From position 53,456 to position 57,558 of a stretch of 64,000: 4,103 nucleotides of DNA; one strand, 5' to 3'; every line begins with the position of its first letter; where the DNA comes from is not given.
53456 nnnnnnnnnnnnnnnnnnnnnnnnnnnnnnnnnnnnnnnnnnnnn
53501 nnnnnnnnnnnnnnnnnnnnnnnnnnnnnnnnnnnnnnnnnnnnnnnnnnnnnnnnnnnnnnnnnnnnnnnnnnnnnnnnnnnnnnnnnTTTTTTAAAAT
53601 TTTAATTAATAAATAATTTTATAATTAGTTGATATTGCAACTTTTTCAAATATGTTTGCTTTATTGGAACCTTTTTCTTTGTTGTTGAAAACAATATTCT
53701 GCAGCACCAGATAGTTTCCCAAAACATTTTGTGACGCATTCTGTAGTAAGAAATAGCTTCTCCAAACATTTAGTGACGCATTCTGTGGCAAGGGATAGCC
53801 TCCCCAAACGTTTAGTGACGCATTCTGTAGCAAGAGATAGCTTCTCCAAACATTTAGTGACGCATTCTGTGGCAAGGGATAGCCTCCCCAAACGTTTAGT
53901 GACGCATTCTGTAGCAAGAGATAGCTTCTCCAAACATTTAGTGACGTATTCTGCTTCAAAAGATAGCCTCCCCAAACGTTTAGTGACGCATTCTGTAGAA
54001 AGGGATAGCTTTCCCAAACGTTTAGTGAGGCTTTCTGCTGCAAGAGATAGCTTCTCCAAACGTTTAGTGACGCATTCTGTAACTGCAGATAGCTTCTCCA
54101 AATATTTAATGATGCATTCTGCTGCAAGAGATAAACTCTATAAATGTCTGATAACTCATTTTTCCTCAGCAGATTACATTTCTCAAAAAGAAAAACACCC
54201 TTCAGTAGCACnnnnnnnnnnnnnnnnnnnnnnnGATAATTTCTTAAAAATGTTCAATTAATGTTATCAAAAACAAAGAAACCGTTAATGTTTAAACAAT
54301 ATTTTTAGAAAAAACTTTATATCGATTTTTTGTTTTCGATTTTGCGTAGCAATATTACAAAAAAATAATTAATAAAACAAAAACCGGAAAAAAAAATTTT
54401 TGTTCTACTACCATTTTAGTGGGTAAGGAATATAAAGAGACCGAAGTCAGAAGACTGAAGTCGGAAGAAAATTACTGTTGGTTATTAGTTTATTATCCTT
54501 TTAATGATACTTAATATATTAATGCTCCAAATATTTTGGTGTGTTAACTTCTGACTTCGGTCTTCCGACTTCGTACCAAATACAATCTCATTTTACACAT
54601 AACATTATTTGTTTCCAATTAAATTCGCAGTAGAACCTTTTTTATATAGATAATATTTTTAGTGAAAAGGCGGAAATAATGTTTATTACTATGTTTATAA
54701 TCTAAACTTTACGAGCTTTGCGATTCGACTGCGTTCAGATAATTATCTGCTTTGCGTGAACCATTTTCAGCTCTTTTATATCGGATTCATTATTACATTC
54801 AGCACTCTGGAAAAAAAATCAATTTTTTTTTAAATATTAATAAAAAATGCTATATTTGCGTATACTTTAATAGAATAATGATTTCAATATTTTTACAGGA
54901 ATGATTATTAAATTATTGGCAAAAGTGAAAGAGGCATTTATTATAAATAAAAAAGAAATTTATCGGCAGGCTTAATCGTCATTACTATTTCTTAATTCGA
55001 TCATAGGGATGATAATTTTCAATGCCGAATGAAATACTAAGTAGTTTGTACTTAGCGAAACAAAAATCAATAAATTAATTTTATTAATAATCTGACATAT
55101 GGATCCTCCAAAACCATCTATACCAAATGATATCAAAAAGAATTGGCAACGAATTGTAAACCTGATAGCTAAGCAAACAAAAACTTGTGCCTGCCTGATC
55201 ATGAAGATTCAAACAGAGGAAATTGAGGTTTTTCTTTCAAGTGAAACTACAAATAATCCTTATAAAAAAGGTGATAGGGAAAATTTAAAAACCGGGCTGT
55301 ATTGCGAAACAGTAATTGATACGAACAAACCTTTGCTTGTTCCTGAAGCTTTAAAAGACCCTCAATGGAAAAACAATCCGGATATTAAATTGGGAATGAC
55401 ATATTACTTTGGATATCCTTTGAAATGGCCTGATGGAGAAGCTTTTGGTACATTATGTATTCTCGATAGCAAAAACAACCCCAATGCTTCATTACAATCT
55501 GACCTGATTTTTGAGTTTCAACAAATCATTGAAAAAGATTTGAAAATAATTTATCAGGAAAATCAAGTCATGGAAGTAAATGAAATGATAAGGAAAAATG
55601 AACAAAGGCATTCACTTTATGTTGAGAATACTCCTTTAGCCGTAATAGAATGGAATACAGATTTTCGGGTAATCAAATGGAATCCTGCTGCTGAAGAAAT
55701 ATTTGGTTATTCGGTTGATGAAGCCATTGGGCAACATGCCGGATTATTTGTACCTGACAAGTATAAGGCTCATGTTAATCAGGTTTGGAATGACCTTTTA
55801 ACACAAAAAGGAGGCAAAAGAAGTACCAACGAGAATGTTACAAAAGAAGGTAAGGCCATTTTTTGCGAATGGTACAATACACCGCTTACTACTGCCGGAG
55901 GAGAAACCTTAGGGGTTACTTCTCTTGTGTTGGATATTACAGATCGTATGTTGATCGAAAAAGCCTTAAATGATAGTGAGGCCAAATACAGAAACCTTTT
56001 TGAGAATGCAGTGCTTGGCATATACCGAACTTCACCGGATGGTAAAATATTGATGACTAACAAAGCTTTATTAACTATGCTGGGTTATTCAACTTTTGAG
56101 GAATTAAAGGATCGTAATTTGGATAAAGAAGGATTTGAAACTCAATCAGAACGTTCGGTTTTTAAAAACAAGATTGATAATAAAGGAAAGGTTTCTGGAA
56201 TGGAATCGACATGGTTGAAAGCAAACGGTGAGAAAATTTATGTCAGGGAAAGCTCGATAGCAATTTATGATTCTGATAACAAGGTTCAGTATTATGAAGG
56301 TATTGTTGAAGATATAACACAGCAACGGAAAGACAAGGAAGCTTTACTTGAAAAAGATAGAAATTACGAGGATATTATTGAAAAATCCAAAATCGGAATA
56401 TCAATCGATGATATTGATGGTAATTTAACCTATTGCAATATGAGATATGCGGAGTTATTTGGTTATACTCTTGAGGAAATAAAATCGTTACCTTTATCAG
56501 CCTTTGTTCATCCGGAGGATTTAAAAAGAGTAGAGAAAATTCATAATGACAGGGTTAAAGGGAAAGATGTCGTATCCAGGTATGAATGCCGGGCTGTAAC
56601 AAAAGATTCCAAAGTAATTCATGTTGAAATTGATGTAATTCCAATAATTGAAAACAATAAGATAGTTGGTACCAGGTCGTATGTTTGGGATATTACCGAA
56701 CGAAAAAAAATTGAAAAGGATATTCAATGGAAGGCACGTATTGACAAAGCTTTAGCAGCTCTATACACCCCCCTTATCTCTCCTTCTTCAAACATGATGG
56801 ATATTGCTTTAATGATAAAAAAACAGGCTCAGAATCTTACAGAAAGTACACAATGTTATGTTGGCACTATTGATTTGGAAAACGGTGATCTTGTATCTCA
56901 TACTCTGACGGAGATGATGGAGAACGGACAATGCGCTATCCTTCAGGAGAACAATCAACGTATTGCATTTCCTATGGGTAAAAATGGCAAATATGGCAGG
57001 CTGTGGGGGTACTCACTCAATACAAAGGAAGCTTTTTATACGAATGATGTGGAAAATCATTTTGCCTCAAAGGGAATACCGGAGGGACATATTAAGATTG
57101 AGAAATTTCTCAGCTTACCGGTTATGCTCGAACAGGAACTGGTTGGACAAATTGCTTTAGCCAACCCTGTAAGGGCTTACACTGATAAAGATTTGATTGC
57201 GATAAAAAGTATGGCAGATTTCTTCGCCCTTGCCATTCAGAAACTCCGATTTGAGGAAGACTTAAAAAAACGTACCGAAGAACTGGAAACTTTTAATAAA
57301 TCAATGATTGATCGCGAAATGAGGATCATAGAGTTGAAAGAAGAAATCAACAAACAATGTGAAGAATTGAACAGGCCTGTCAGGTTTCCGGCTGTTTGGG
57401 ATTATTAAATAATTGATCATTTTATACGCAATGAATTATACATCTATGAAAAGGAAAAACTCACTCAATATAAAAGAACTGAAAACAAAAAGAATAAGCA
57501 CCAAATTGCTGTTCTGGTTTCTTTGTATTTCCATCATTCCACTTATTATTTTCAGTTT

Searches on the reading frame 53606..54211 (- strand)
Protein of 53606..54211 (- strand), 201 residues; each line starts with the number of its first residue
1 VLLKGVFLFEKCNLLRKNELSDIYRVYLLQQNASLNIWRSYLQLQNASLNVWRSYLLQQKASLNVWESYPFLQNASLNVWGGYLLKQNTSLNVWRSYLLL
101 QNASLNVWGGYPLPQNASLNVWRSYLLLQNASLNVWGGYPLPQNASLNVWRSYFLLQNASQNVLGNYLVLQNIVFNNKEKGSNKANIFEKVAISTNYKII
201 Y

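Call 10: search_protein_families(library=pfam, proteins=[window:53606-54211:-], max_evalue=0.01)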
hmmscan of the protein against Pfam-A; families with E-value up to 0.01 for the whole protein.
window:53606-54211:- (201 aa): 0 families

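Call 11: search_protein_families(library=ncbifam, proteins=[window:53606-54211:-], max_evalue=0.01)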
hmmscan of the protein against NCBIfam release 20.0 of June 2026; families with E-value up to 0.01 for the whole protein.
window:53606-54211:- (201 aa): 0 families

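Call 70: search_protein_families(library=phrogs, proteins=[window:53606-54211:-], max_evalue=0.01)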
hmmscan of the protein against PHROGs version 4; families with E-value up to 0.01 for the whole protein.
window:53606-54211:- (201 aa): 1 family
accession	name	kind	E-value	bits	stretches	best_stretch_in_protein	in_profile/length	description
phrog_23120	-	unknown function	1.2e-07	33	0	90-111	37-58/102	-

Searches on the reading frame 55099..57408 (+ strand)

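Call 11: search_protein_families(library=ncbifam, proteins=[window:55099-57408:+], max_evalue=0.01)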
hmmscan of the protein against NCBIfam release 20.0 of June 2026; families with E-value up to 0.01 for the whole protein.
window:55099-57408:+ (769 aa): 18 families
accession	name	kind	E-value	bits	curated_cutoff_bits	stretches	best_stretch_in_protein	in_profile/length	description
TIGR00229.1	sensory_box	domain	6.6e-62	207.2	22.9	3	165-290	1-126/126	PAS domain S-box protein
NF047874.1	MASE3_PAS_HK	subfamily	4e-30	105.2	560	3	406-541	250-384/655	MASE3 domain-containing sensor histidine kinase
NF007298.0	PRK09776.1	equivalog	1.4e-22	79.4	1135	2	407-543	288-425/1111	diguanylate cyclase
NF008467.0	PRK11359.1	equivalog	6.2e-17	60.9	857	2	297-539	14-255/800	oxygen-sensing cyclic-di-GMP phosphodiesterase DosP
NF053781.1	cdiGMPphdstlr2612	equivalog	5.2e-15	54.2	1600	3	375-543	542-711/1268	Tlr1612 family c-di-GMP phosphodiesterase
TIGR02938.1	nifL_nitrog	equivalog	6.3e-14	51.4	242.45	1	175-415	10-257/494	nitrogen fixation negative regulator NifL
NF046044.1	PnpS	equivalog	3.7e-12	46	400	1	406-540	40-168/390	two-component system histidine kinase PnpS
NF008468.0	PRK11360.1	equivalog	4.1e-12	45.3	646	2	160-292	259-389/616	two-component system sensor histidine kinase AtoS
NF052573.1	HisKinEspAMyxo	equivalog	3.3e-11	42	1400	1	165-289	250-374/755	serine histidine kinase EspA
NF046020.1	HisKinCckABruc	equivalog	6.8e-10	37.4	1000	2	374-541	299-470/868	cell cycle histidine kinase CckA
NF052652.1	YtvA_fam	equivalog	6.4e-09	35.7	250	1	313-422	21-130/243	YtvA family blue-light photoreceptor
NF041777.1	sens_FixL_Rhizob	equivalog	1.8e-08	33.5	850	0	374-461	76-163/485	sensor protein FixL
NF045675.1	PhdiestaseDibA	equivalog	8.2e-08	31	980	2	297-416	80-199/623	phosphodiesterase DibA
NF041552.1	TF_PrdR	equivalog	2.7e-07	29.3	795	1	401-544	114-246/577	sigma-54 dependent transcriptional regulator PrdR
TIGR02040.1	PpsR-CrtJ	equivalog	5.4e-06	25.7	275.4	1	162-382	126-339/442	transcriptional regulator PpsR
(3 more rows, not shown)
